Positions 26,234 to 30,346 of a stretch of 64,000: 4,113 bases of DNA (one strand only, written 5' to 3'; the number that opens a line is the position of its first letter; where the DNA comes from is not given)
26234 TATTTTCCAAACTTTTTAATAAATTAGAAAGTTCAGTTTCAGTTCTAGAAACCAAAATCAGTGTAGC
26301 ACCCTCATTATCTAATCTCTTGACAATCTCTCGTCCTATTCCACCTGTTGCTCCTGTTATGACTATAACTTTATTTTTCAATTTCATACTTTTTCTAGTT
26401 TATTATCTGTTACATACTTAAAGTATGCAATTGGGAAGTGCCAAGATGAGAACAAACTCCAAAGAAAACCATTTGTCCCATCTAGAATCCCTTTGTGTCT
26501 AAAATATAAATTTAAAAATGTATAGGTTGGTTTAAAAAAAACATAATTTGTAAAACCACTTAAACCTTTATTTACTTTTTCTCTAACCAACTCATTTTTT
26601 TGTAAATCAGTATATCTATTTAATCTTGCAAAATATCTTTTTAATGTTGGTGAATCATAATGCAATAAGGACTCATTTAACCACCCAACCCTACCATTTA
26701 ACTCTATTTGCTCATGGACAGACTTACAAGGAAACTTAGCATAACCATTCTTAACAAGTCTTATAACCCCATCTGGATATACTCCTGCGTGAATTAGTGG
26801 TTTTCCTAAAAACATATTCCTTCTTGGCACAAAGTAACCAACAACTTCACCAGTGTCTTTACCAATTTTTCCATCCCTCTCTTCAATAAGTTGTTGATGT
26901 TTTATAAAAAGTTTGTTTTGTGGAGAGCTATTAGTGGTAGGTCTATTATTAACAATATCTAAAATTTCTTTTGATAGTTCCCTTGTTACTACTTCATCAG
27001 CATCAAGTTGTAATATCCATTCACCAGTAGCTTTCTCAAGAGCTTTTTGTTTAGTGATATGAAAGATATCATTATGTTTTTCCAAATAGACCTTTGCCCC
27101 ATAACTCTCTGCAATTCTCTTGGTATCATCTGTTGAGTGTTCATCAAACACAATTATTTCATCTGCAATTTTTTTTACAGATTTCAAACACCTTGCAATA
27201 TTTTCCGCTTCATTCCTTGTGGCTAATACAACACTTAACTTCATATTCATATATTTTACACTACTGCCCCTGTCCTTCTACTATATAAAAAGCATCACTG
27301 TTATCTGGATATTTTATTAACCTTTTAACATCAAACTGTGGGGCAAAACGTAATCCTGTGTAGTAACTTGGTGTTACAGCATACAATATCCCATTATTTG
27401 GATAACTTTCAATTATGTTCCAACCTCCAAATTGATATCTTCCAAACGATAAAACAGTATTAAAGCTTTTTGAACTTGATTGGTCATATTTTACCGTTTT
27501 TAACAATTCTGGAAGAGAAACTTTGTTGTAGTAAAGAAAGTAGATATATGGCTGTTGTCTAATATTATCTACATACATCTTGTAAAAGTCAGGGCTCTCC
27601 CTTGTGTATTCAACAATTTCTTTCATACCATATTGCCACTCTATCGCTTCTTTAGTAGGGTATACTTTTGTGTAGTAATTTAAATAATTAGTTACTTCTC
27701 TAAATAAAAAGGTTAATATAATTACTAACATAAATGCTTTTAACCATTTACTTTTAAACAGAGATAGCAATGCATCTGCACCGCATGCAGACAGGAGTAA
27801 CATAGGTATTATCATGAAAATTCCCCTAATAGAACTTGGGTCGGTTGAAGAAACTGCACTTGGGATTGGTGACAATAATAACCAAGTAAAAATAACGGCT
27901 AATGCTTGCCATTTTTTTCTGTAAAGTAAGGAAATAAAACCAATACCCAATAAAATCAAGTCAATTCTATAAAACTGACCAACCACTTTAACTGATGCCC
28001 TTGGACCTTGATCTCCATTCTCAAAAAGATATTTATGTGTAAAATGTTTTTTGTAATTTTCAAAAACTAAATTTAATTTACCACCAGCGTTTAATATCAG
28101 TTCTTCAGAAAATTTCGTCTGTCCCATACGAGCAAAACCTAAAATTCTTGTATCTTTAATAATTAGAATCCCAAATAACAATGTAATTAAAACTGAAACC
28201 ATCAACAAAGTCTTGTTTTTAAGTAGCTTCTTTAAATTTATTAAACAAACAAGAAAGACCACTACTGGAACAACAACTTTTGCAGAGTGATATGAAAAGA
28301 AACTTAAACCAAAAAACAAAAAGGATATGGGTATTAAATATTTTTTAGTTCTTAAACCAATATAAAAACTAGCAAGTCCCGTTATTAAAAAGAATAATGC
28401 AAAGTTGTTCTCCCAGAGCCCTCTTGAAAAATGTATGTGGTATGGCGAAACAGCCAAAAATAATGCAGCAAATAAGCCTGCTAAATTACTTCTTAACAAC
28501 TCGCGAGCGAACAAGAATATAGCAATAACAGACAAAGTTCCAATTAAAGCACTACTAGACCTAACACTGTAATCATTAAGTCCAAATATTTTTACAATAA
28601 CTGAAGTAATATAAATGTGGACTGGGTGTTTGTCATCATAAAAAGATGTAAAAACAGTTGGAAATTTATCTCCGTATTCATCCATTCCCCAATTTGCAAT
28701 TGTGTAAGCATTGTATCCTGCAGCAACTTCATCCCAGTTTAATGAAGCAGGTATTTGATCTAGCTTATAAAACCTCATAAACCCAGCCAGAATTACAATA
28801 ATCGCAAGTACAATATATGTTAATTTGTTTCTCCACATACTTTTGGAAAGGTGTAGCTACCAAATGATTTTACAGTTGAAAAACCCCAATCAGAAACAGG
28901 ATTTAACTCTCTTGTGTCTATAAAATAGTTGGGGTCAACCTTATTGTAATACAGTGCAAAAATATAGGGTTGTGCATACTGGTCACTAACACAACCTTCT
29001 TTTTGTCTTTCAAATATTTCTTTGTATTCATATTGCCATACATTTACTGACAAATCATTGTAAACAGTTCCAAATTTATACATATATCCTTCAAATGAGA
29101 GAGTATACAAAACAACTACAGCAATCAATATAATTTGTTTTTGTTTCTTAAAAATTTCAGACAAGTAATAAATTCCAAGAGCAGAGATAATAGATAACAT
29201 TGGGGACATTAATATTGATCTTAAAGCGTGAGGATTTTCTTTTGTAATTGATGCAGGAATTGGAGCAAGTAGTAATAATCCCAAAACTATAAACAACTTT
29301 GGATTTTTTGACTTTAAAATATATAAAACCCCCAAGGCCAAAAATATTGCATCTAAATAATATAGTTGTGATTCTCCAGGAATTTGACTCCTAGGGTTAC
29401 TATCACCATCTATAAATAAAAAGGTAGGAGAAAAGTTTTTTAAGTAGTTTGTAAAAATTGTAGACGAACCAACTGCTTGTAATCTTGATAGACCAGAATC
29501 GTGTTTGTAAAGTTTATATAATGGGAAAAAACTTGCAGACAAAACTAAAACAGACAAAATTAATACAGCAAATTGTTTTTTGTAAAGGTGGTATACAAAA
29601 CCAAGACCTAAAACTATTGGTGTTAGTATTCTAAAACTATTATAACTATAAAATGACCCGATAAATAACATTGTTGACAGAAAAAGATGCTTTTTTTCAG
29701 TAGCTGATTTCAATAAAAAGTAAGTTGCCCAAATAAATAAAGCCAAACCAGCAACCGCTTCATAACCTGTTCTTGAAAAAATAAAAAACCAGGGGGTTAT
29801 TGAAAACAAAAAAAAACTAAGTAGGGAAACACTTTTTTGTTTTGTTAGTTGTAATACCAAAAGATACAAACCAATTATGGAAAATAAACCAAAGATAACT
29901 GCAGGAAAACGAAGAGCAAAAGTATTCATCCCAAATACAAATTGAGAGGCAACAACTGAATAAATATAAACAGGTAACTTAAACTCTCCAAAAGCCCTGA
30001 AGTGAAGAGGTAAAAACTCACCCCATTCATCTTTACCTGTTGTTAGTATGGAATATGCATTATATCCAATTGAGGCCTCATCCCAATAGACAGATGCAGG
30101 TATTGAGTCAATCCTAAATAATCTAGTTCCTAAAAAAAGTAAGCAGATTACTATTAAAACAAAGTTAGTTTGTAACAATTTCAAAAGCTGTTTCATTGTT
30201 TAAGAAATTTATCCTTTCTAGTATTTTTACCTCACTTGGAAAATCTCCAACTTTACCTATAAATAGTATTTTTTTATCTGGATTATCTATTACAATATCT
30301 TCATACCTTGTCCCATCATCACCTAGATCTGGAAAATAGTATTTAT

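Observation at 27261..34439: Five tandem ArnT/PMT-like GT-C paralogs forming one 7.2-kb array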

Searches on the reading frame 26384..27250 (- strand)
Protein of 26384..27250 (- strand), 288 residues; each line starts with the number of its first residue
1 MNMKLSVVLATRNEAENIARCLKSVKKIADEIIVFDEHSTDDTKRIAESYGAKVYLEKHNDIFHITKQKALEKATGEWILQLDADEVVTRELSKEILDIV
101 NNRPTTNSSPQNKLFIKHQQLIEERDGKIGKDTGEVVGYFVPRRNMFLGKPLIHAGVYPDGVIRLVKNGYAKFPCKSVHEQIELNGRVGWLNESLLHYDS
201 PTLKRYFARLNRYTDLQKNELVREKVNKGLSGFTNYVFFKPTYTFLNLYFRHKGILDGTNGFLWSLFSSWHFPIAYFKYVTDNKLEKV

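Call 4: search_protein_families(library=pfam, proteins=[window:26384-27250:-], max_evalue=0.01)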
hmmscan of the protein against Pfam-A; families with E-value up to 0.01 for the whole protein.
window:26384-27250:- (288 aa): 2 families
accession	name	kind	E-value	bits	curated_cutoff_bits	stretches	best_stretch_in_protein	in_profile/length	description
PF00535.33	Glycos_transf_2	-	4.1e-20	72.8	23.3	1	6-106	1-109/168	Glycosyl transferase family 2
PF13704.12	Glyco_tranf_2_4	-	1e-06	29.6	27.5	1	12-89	1-85/98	Glycosyl transferase family 2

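Call 29: search_protein_families(library=ncbifam, proteins=[window:26384-27250:-], max_evalue=0.001)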
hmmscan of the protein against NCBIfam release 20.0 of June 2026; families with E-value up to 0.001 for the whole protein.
window:26384-27250:- (288 aa): 14 families
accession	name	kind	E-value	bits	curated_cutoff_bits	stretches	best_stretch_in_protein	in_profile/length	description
TIGR04195.1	S_glycosyl_SunS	equivalog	3.9e-14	52.3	350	1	10-89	64-145/421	SunS family peptide S-glycosyltransferase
TIGR04283.1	glyco_like_mftF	equivalog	2.3e-11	43.7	182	1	5-102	1-99/221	TIGR04283 family arsenosugar biosynthesis glycosyltransferase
NF010496.0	PRK13915.1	equivalog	8.6e-10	38.2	262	1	3-59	31-93/307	glucosyl-3-phosphoglycerate synthase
NF007482.0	PRK10073.1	equivalog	2.7e-09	36.5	423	1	3-102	6-112/334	glycosyltransferase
TIGR04182.1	glyco_TIGR04182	equivalog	1.1e-08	34.8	325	1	6-98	3-95/293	S-layer glycoprotein N-glycosyltransferase AglJ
NF041875.1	EPS_EpsD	equivalog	1.9e-06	27.5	370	1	5-95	1-99/325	exopolysaccharide biosynthesis glycosyltransferase EpsD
NF041391.1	DPhHxTase_Halo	equivalog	6.5e-06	25.3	375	1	10-102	2-95/213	dolichyl-phosphate hexose transferase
NF047683.1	TeichurnBiosyTuaG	equivalog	7.5e-06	25.8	400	1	4-97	7-108/252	teichuronic acid biosynthesis protein TuaG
NF038302.1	EPS_HpsE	equivalog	8.9e-06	24.9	300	1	4-99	2-110/307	hormogonium polysaccharide biosynthesis glycosyltransferase HpsE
NF050050.1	ProtGlycPglI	equivalog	1.9e-05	24.2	500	1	4-101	3-109/306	GalNAc(5)-diNAcBac-PP-undecaprenol beta-1,3-glucosyltransferase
NF045692.1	OglycostaseCruG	equivalog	5.9e-05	22.2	600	1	4-51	42-92/386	2'-O-glycosyltransferase CruG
NF053739.1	GlytfEpsEBac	equivalog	8.5e-05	21.7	450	1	4-95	2-103/265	glycosyltransferase EpsE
TIGR03469.1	HpnB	hypoth_equivalog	0.00045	19.4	379.25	1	5-70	46-112/386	hopene-associated glycosyltransferase HpnB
NF058614.1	PPMAGASynPpgS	equivalog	0.00058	19.3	370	1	7-55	4-52/226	polyprenyl-phospho-N-acetylgalactosaminyl synthase PpgS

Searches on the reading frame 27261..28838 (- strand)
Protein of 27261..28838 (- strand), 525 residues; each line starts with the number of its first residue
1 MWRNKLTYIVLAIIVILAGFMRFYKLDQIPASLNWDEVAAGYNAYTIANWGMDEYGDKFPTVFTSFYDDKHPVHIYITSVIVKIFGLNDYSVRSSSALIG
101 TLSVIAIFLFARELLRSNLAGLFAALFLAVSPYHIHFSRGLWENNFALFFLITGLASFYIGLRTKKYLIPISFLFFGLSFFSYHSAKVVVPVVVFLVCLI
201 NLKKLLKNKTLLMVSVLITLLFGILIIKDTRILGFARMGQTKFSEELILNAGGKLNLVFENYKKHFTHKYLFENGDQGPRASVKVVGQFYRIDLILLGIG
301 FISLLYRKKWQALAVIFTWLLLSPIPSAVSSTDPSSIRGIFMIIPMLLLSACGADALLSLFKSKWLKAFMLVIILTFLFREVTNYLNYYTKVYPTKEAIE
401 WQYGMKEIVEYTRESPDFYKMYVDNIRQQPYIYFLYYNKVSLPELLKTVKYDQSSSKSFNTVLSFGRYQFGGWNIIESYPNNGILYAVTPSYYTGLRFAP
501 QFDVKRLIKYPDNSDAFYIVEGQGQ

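Call 4: search_protein_families(library=pfam, proteins=[window:27261-28838:-], max_evalue=0.01)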
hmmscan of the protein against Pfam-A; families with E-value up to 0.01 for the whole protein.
window:27261-28838:- (525 aa): 2 families
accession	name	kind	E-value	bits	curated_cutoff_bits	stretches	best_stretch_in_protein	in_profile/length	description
PF13231.12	PMT_2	-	1e-14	55.5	26.1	1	69-223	1-155/160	Dolichyl-phosphate-mannose-protein mannosyltransferase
PF02366.24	PMT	-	4.1e-12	46.6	22.7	1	13-225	2-223/245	Dolichyl-phosphate-mannose-protein mannosyltransferase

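Call 11: search_solved_structures(query=A1, max_evalue=1, show_alignments=2)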
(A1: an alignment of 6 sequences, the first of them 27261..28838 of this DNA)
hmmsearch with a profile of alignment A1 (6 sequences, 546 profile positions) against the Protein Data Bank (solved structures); distinct sequences matched with E-value up to 1: 2.
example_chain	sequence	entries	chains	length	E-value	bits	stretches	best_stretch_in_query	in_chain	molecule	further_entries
5ezm_A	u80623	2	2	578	0.00064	21.6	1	70-239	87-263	4-amino-4-deoxy-L-arabinose transferase or related glycosyltransferases of PMT family | 4-amino-4-deoxy-L-arabinose (L-Ara4N) transferase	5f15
8i9p_Lh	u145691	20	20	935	0.22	13.2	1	103-232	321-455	dolichyl-diphosphooligosaccharide--protein glycotransferase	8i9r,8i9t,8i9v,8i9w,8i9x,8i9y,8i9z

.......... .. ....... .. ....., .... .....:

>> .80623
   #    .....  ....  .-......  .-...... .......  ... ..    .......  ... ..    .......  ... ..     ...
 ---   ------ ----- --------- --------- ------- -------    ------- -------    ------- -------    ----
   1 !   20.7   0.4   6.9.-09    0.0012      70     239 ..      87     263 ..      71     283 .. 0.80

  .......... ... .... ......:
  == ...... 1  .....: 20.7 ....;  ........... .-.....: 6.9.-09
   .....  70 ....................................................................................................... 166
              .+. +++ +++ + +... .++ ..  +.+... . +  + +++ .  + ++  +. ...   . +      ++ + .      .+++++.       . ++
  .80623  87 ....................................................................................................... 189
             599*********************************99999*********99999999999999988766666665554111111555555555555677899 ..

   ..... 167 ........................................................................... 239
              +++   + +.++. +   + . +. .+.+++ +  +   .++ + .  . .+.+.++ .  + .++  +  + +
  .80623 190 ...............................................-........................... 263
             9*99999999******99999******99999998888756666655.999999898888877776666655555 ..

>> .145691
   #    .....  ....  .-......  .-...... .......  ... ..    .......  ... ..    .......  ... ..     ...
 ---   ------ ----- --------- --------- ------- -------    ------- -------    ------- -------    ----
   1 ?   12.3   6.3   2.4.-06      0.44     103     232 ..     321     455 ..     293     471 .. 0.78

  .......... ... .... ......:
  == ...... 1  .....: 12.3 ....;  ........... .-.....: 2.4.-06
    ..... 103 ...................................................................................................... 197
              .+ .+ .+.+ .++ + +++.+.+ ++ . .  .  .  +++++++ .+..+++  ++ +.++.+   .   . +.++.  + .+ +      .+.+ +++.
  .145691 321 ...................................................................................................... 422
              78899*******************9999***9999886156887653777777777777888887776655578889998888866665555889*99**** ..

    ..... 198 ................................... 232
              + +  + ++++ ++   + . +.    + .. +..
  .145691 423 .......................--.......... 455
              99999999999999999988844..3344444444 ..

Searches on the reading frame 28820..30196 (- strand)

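Call 4: search_protein_families(library=pfam, proteins=[window:28820-30196:-], max_evalue=0.01)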
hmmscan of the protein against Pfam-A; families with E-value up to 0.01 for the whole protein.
window:28820-30196:- (458 aa): 2 families
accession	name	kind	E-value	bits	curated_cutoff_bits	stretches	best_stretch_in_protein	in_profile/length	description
PF13231.12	PMT_2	-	3.9e-07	30.8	26.1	1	75-219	4-151/160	Dolichyl-phosphate-mannose-protein mannosyltransferase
PF02366.24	PMT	-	0.00018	21.6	22.7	1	17-215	3-211/245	Dolichyl-phosphate-mannose-protein mannosyltransferase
